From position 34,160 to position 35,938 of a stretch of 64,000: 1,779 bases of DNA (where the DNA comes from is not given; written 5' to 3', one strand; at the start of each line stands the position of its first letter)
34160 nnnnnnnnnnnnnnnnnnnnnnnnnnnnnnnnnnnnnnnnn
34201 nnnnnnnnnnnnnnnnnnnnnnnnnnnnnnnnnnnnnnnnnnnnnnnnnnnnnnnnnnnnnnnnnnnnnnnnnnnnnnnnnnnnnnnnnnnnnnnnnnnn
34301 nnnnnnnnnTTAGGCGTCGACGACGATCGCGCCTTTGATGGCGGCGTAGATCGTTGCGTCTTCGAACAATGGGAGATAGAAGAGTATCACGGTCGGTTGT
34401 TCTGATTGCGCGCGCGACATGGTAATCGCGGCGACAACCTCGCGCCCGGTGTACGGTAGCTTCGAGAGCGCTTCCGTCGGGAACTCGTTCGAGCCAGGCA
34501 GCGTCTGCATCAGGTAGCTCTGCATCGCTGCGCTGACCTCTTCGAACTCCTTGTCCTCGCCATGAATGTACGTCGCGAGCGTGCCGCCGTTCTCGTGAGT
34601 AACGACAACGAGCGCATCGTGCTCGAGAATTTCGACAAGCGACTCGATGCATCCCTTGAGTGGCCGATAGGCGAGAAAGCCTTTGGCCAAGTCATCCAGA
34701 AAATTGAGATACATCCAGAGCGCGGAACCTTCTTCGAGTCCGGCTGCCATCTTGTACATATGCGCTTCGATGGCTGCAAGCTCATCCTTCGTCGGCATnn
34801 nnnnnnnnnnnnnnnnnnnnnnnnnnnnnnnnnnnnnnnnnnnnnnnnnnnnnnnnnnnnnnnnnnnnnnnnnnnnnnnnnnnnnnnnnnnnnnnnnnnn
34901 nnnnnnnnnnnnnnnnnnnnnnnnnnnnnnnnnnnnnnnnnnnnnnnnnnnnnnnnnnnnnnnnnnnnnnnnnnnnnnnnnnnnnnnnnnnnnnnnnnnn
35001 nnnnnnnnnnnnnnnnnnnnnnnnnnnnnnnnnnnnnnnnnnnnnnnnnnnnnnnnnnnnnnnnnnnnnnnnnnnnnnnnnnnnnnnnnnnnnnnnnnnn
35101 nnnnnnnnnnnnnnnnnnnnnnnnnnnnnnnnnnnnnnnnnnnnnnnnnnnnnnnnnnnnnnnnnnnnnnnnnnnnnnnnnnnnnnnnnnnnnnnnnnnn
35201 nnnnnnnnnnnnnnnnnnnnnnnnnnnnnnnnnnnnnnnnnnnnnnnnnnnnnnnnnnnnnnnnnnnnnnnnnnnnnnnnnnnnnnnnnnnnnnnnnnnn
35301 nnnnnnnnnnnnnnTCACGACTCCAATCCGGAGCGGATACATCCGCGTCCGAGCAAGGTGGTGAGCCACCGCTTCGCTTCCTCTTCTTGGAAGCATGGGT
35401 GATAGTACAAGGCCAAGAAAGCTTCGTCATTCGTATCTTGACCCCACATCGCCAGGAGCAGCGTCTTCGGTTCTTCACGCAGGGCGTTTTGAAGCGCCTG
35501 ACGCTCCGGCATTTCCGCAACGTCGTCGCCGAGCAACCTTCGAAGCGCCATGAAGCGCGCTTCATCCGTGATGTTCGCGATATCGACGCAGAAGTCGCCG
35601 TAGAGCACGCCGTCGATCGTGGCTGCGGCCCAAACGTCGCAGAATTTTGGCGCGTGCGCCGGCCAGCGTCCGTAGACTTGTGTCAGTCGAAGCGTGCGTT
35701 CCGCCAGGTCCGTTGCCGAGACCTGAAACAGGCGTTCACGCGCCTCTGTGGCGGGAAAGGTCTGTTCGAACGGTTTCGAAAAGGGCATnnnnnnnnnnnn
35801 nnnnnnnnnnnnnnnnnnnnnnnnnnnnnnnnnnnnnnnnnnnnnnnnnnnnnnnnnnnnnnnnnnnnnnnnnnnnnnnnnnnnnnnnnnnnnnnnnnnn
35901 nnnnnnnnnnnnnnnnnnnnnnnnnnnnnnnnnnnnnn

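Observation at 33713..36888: queA operon extended by four small overlapping ORFs of unknown function, convergent on tgt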

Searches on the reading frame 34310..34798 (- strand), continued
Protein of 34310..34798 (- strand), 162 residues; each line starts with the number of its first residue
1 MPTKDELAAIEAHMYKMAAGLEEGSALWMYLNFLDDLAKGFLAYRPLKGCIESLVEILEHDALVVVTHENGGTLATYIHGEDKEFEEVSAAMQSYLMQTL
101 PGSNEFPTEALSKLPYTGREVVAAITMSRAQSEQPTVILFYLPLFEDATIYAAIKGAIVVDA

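Call 62: find_encoding_contigs(protein=P0019, flank=8000, max_places=3)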
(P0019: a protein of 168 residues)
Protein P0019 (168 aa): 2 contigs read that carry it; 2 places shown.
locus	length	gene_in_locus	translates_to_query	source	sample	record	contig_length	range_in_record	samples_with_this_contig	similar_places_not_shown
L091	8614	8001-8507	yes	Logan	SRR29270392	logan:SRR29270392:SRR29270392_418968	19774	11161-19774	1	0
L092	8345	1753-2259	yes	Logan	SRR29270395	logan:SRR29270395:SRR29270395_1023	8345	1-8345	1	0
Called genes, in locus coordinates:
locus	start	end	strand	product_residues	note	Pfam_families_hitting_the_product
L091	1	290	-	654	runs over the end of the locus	PF09972:DUF2207, PF20990:DUF2207_C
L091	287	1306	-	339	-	PF02618:YceG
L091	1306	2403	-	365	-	PF00483:NTP_transferase, PF22640:ManC_GMP_beta-helix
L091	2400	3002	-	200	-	PF14378:PAP2_3 (weak), PF01569:PAP2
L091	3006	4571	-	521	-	PF07963:N_methyl (weak), PF11974:bMG3 (faint), PF13620:CarboxypepD_reg, PF13715:CarbopepD_reg_2 (faint), PF17210:SdrD_B (faint), PF13620:CarboxypepD_reg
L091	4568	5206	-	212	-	PF00730:HhH-GPD, PF00633:HHH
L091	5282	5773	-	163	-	-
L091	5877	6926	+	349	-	PF02547:Queuosine_synth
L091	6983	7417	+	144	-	-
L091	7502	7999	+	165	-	-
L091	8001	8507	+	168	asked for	-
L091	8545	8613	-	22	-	?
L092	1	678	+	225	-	?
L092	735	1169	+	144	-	-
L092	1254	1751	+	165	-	-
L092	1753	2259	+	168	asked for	-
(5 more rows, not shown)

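Call 63: find_encoding_contigs(protein=P0018, flank=8000, max_places=2)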
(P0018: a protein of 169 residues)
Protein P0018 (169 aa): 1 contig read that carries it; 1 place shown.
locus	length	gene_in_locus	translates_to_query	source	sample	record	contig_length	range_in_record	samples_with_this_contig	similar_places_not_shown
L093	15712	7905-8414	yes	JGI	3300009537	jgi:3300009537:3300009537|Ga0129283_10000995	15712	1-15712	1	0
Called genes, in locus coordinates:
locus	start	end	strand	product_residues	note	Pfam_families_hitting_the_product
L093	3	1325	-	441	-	?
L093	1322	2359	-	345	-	PF02618:YceG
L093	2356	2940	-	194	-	PF00293:NUDIX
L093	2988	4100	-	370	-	PF00483:NTP_transferase, PF12804:NTP_transf_3 (weak), PF22640:ManC_GMP_beta-helix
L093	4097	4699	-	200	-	PF01569:PAP2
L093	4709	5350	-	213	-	PF00730:HhH-GPD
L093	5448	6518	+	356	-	PF02547:Queuosine_synth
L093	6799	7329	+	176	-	-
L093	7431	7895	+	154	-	-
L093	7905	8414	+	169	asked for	-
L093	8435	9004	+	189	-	-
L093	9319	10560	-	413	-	PF01702:TGT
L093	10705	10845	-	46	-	-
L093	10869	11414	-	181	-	PF00300:His_Phos_1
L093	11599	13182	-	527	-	PF01676:Metalloenzyme, PF06415:iPGM_N, PF00884:Sulfatase (weak)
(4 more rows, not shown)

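Call 64: find_encoding_contigs(protein=P0024, flank=8000, max_places=2)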
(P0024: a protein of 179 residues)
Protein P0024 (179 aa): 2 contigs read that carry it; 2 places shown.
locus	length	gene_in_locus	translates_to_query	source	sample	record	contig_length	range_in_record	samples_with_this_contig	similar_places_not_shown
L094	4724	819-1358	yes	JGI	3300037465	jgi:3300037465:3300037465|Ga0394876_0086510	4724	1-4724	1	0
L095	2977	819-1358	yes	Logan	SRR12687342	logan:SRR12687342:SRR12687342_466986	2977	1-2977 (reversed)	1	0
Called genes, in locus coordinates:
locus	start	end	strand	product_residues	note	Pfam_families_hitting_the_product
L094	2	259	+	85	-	?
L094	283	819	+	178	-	-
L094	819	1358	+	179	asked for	-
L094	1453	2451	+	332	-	-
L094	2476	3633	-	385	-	PF01702:TGT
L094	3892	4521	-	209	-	PF00702:Hydrolase (weak)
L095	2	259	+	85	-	?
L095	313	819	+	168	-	-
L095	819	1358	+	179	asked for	-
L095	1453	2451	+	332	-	-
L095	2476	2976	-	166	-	?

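Call 65: find_encoding_contigs(protein=P0027, flank=8000, max_places=2)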
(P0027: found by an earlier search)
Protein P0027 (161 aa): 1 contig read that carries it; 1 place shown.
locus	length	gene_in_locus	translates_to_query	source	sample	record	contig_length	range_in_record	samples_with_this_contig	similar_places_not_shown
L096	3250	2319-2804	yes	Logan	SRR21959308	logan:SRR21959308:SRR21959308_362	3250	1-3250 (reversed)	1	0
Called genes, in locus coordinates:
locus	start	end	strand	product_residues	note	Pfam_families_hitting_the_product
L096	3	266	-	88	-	?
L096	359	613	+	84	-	-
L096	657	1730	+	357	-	PF02547:Queuosine_synth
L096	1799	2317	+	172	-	-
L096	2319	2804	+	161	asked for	-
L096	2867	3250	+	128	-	?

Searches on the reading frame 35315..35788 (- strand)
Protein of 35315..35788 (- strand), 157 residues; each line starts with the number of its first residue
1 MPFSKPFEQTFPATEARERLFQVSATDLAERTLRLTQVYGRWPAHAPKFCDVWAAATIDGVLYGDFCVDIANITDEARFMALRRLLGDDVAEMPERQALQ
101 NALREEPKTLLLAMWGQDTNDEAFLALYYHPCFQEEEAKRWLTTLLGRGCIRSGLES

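Call 4: search_protein_families(library=pfam, proteins=[window:35315-35788:-], max_evalue=1)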
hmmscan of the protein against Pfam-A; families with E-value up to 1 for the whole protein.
window:35315-35788:- (157 aa): 1 family
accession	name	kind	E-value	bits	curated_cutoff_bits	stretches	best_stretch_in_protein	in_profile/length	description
PF17862.7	AAA_lid_3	-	0.87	9.7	27.2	1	69-86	18-35/45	AAA+ lid domain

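Call 6: search_protein_families(library=ncbifam, proteins=[window:35315-35788:-], max_evalue=1)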
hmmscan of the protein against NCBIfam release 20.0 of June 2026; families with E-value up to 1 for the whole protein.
window:35315-35788:- (157 aa): 0 families

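Call 7: search_protein_families(library=padloc, proteins=[window:35315-35788:-], max_evalue=1)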
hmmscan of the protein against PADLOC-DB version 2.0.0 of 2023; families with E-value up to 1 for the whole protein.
window:35315-35788:- (157 aa): 0 families

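Call 8: search_protein_families(library=phrogs, proteins=[window:35315-35788:-], max_evalue=1)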
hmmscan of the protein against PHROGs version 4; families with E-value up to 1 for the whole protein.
window:35315-35788:- (157 aa): 1 family
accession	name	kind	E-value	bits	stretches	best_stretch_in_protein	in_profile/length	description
phrog_17327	-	connector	0.27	11.1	1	50-134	46-132/405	head-tail connector protein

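Call 69: search_protein_families(library=pfam, alignment_id=A6, max_evalue=1)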
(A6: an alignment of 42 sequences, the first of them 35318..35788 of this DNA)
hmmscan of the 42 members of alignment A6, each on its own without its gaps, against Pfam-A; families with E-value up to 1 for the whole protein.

A. member 1, window:35318-35788:- (157 aa): 1 family
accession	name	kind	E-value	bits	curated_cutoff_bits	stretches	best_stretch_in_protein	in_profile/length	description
PF17862.7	AAA_lid_3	-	0.87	9.7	27.2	1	69-86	18-35/45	AAA+ lid domain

B. families by the number of members that match (of 42 scanned): 14 families
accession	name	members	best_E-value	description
PF14243.11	R2K_3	1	0.004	ATP-grasp domain, R2K clade family 3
PF15131.11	DUF4567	1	0.02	Domain of unknown function (DUF4567)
PF08659.16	KR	1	0.04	KR domain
PF21689.3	TorS_sensor_domain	1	0.047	Sensor protein TorS, sensor domain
PF01374.23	Glyco_hydro_46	1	0.062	Glycosyl hydrolase family 46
PF02645.21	DegV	1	0.085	Uncharacterised protein, DegV family COG1307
PF22119.1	GST_C_8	1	0.087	Glutathione S-transferase, C-terminal domain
PF19209.5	CoV_S1_C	1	0.089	Coronavirus spike glycoprotein S1, C-terminal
PF21256.2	TetR_C_5-like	1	0.12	Tetracyclin repressor-like, C-terminal domain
PF14074.11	DUF4257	1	0.12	Protein of unknown function (DUF4257)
PF00561.26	Abhydrolase_1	1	0.21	alpha/beta hydrolase fold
PF12836.13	HHH_3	1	0.24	Helix-hairpin-helix motif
PF23321.1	R1_ABCA1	1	0.29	ABCA1-like, C-terminal R1 regulatory domain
PF17862.7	AAA_lid_3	1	0.87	AAA+ lid domain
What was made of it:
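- On GAF domain superfamily: No GAF model hit at E of 1 or better for the four window proteins or for 42 family members (calls 4, 69).
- Closest known: GAF domains. Different: No GAF Pfam model matches any of 42 members (call 69).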

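Call 70: search_solved_structures(query=A6, max_evalue=10)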
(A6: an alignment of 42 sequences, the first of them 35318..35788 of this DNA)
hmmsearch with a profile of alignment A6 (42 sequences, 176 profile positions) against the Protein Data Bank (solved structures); distinct sequences matched with E-value up to 10: 5.
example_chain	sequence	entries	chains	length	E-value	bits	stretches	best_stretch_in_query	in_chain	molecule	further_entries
7udj_H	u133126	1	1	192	0.24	14.5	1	79-141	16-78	De novo designed helical repeat protein RPB_PEW3_R4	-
9cc5_A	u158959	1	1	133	0.26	14.4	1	74-150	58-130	Amylin-NHO-22 Binder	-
2kno_A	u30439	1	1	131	0.49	13.5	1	135-159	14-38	Tensin-like C1 domain-containing phosphatase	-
1k3s_A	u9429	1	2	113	0.54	13.4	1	127-151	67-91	SigE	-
2l6k_A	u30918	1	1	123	1.3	12.1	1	142-159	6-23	Tensin-like C1 domain-containing phosphatase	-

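Call 79: search_protein_families(library=phrogs, alignment_id=A6, max_evalue=1)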
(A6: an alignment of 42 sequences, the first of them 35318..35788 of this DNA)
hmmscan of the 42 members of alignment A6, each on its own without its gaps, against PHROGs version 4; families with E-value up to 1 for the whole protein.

A. member 1, window:35318-35788:- (157 aa): 1 family
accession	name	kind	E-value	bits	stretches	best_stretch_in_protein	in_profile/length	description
phrog_17327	-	connector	0.27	11.1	1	50-134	46-132/405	head-tail connector protein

B. families by the number of members that match (of 42 scanned): 13 families
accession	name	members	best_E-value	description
phrog_25976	-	1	0.02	-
phrog_24619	-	1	0.048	-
phrog_10111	-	1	0.1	-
phrog_18306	-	1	0.12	-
phrog_13898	-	1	0.12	-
phrog_21119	-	1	0.17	-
phrog_37443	-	1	0.21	toxin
phrog_9096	-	1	0.24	-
phrog_25239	-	1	0.25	-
phrog_17327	-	1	0.27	head-tail connector protein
phrog_915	-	1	0.3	-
phrog_13788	-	1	0.34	-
phrog_23404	-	1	0.38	-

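Call 80: search_protein_families(library=padloc, alignment_id=A6, max_evalue=1)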
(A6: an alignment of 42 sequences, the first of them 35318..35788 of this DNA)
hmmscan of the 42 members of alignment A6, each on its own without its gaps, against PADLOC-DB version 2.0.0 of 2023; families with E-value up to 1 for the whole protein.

A. member 1, window:35318-35788:- (157 aa): 0 families

B. families by the number of members that match (of 42 scanned): 2 families
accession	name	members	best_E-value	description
PDLC00412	ThsA1|ThsA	1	0.019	STALD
PDLC01814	CARF1--CARF_HEPN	1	0.039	-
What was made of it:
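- On Polymorphic-toxin immunity array / toxin-antitoxin / defence system: PHROGs and Pfam gave no recurrent hit (calls 7, 8, 69, 79, 80).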

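Call 81: search_protein_families(library=ncbifam, alignment_id=A6, max_evalue=1)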
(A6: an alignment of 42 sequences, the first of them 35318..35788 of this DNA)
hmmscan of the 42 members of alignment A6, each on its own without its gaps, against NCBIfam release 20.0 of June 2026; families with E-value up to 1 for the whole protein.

A. member 1, window:35318-35788:- (157 aa): 0 families

B. families by the number of members that match (of 42 scanned): 8 families
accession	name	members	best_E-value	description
NF011272.0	PRK14679.1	2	0.021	hypothetical protein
NF047320.1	morpho_MmpB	1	0.039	morphogenic membrane protein MmpB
NF005112.0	PRK06545.2-4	1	0.043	prephenate dehydrogenase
TIGR03917.1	Frankia_40_dom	1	0.046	Frankia-40 domain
NF046028.1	GluronsyltaseWelK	1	0.053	beta-1,4-glucuronosyltransferase WelK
TIGR04244.1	nitrous_NosZ_RR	1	0.077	TAT-dependent nitrous-oxide reductase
NF002683.0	PRK02412.2-2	1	0.097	3-dehydroquinate dehydratase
NF051872.1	HisKinPhyk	1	0.1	sensor histidine kinase PhyK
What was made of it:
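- On Queuosine biosynthesis/salvage operon component: No Pfam or NCBIfam hit (calls 4, 6, 69, 81).
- Closest known: Genes known to cluster with tgt/queA for queuosine salvage or completion. Different: They match none of those families (calls 4, 6, 69, 81).
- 42 members gave no recurrent Pfam, PHROG, PADLOC, NCBIfam or PDB-sequence hit (calls 69, 70, 79-81).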
